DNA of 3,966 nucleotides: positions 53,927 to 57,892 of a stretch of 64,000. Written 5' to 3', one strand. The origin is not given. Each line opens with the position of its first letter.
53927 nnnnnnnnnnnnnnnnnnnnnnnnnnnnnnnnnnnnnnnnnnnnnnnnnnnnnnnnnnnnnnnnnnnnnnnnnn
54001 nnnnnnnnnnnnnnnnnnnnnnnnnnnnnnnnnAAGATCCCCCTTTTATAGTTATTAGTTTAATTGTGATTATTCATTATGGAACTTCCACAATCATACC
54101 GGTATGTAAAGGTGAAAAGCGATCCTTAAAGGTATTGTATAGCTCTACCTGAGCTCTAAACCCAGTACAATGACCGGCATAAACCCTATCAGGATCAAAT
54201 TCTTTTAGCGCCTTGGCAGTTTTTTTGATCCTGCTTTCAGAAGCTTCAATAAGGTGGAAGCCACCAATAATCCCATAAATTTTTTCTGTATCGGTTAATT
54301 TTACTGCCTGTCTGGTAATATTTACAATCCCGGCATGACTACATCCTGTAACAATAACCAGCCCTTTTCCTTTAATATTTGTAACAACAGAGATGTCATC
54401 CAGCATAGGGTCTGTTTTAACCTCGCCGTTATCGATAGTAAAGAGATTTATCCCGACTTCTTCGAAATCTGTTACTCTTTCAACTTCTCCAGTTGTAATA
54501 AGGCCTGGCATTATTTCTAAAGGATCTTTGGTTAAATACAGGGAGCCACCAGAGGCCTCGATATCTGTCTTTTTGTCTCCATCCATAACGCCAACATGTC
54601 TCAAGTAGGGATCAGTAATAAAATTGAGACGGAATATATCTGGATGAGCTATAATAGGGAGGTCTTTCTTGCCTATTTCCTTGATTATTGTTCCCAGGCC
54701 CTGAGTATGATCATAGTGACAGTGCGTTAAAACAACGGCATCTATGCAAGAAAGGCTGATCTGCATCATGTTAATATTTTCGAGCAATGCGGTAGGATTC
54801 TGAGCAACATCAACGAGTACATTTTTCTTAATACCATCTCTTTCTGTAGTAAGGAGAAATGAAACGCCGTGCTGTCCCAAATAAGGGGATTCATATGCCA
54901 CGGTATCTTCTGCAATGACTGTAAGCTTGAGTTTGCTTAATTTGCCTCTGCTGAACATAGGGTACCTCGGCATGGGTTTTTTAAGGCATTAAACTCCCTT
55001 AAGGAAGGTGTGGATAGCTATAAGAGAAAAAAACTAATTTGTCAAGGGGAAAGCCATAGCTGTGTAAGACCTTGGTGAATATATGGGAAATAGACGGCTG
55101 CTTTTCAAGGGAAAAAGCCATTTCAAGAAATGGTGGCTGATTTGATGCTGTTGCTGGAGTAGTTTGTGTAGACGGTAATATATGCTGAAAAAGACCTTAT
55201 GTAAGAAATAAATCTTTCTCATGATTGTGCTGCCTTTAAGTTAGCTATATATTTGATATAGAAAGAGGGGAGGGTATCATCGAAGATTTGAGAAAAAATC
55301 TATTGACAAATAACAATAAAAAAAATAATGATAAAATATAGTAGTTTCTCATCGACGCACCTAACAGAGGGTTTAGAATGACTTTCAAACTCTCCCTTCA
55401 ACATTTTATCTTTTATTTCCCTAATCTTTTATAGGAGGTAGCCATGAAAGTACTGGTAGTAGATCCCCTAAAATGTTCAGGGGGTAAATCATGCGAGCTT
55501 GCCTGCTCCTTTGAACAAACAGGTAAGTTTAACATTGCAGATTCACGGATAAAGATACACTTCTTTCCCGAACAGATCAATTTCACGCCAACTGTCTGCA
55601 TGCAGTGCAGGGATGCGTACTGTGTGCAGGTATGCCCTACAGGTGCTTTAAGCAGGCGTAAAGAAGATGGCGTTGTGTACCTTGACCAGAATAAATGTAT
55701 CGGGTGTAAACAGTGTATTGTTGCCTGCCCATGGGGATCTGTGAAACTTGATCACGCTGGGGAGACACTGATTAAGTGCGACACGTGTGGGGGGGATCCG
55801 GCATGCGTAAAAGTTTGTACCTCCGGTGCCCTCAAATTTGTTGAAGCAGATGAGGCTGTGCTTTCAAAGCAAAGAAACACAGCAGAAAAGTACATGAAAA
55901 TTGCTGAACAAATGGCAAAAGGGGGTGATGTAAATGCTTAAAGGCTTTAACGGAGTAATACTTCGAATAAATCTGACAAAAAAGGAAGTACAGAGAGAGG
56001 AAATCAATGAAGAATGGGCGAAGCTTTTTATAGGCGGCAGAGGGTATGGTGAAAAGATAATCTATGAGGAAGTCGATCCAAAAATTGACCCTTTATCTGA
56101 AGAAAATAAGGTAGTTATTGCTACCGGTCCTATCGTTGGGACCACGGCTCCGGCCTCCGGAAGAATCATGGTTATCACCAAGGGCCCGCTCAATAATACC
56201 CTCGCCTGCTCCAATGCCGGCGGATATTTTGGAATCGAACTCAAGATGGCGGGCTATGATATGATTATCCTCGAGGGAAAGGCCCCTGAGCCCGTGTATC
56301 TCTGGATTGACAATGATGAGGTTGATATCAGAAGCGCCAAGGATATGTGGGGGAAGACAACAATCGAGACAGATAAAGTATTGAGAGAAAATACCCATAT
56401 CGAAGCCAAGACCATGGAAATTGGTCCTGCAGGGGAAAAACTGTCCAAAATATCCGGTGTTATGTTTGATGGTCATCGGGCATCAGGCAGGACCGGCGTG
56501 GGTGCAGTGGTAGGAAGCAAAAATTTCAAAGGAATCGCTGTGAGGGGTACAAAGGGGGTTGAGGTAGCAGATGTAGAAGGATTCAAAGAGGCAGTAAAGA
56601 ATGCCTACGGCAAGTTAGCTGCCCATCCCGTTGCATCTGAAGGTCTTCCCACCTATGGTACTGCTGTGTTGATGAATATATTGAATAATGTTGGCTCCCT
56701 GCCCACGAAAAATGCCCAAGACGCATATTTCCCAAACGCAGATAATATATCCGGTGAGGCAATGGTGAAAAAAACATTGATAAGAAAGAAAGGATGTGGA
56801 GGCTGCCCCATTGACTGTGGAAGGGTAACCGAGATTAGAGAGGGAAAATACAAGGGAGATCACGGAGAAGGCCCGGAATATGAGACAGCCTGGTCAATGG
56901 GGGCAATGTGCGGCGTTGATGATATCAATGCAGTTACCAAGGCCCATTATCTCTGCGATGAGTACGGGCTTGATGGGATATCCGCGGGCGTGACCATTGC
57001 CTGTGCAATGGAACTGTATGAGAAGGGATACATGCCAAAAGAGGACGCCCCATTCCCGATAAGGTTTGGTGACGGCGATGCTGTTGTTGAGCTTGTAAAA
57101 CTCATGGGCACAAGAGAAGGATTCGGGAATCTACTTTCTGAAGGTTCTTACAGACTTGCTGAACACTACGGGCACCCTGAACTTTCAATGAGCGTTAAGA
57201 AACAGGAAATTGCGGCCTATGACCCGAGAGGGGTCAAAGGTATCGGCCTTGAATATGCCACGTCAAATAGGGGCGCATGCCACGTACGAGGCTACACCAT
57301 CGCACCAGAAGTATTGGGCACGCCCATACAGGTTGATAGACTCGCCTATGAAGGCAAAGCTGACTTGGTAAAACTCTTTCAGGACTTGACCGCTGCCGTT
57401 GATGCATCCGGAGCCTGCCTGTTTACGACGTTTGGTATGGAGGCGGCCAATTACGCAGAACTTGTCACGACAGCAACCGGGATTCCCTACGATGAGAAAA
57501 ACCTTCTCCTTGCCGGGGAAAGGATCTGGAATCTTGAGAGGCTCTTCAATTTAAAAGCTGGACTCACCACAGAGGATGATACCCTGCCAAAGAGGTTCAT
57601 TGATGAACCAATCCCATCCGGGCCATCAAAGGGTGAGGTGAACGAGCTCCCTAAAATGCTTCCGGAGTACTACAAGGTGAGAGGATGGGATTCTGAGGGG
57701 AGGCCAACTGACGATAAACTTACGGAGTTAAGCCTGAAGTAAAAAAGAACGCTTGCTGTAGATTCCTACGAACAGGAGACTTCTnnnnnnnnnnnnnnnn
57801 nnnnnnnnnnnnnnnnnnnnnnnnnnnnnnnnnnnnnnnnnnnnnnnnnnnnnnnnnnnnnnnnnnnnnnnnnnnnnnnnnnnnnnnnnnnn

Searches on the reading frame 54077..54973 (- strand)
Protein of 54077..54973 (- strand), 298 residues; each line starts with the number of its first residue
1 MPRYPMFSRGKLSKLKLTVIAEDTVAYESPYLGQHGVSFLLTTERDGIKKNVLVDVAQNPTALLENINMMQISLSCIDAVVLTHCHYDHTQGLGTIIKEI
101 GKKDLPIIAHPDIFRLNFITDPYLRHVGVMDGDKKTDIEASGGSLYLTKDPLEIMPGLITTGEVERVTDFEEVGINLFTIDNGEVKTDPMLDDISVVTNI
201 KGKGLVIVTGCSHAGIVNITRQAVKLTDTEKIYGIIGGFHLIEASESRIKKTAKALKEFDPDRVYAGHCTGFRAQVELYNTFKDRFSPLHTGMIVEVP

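Call 28: search_protein_families(library=pfam, proteins=[window:54077-54973:-], max_evalue=0.00001)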
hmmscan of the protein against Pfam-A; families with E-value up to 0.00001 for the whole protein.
window:54077-54973:- (298 aa): 2 families
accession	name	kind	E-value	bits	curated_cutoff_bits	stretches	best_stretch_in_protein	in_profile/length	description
PF12706.13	Lactamase_B_2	-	2.2e-08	34.4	27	1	63-113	19-66/200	Beta-lactamase superfamily domain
PF00753.33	Lactamase_B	-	2.7e-06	27.9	22.7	0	75-158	42-97/196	Metallo-beta-lactamase superfamily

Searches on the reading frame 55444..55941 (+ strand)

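Call 28: search_protein_families(library=pfam, proteins=[window:55444-55941:+], max_evalue=0.00001)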
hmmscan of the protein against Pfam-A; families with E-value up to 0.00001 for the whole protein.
window:55444-55941:+ (165 aa): 9 families
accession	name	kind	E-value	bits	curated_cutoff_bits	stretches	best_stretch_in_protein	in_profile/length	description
PF13247.11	Fer4_11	-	3.1e-17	63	26.2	1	45-134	3-99/100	4Fe-4S dicluster domain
PF13237.11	Fer4_10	-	6e-15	55.3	25.5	2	78-125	2-52/53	4Fe-4S dicluster domain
PF12838.12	Fer4_7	-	4.7e-14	53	27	1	52-98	2-51/52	4Fe-4S dicluster domain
PF00037.32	Fer4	-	2.8e-11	43.2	21.1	1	78-98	1-21/24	4Fe-4S binding domain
PF13187.11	Fer4_9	-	4.4e-11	43.1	27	1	52-97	2-49/52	4Fe-4S dicluster domain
PF12837.12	Fer4_6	-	2.4e-10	40.3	25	1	81-96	5-20/24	4Fe-4S binding domain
PF12797.12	Fer4_2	-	1.2e-09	37.9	24.5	1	77-97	2-22/22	4Fe-4S binding domain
PF14697.11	Fer4_21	-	2.7e-06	27.8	35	0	80-126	3-52/59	4Fe-4S dicluster domain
PF13484.11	Fer4_16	-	3.5e-06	28.1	30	0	52-72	2-20/66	4Fe-4S double cluster binding domain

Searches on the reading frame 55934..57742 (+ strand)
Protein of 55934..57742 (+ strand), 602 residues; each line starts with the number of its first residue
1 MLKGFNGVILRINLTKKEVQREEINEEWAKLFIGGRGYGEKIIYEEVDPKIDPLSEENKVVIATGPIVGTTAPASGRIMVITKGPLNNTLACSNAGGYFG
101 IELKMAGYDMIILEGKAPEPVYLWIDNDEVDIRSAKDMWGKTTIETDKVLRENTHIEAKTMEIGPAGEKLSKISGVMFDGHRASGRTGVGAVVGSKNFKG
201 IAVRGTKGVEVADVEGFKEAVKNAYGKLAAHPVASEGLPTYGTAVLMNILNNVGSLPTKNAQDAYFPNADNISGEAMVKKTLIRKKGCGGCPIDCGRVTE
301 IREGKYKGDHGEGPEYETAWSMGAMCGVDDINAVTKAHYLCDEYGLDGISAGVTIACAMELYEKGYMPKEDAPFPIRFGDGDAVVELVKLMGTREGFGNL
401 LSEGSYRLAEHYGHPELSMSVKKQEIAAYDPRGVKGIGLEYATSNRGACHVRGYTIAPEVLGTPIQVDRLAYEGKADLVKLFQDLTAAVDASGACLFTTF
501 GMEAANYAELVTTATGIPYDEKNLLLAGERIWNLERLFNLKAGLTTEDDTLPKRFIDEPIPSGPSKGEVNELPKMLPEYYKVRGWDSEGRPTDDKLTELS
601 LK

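Call 28: search_protein_families(library=pfam, proteins=[window:55934-57742:+], max_evalue=0.00001)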
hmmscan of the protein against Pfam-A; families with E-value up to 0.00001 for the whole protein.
window:55934-57742:+ (602 aa): 2 families
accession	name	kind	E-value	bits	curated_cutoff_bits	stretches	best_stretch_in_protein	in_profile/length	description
PF01314.23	AFOR_C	-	5.7e-156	519.9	27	1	219-601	1-385/385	Aldehyde ferredoxin oxidoreductase, domains 2 & 3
PF02730.20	AFOR_N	-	1.9e-75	253.5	29.8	1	9-206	3-199/199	Aldehyde ferredoxin oxidoreductase, N-terminal domain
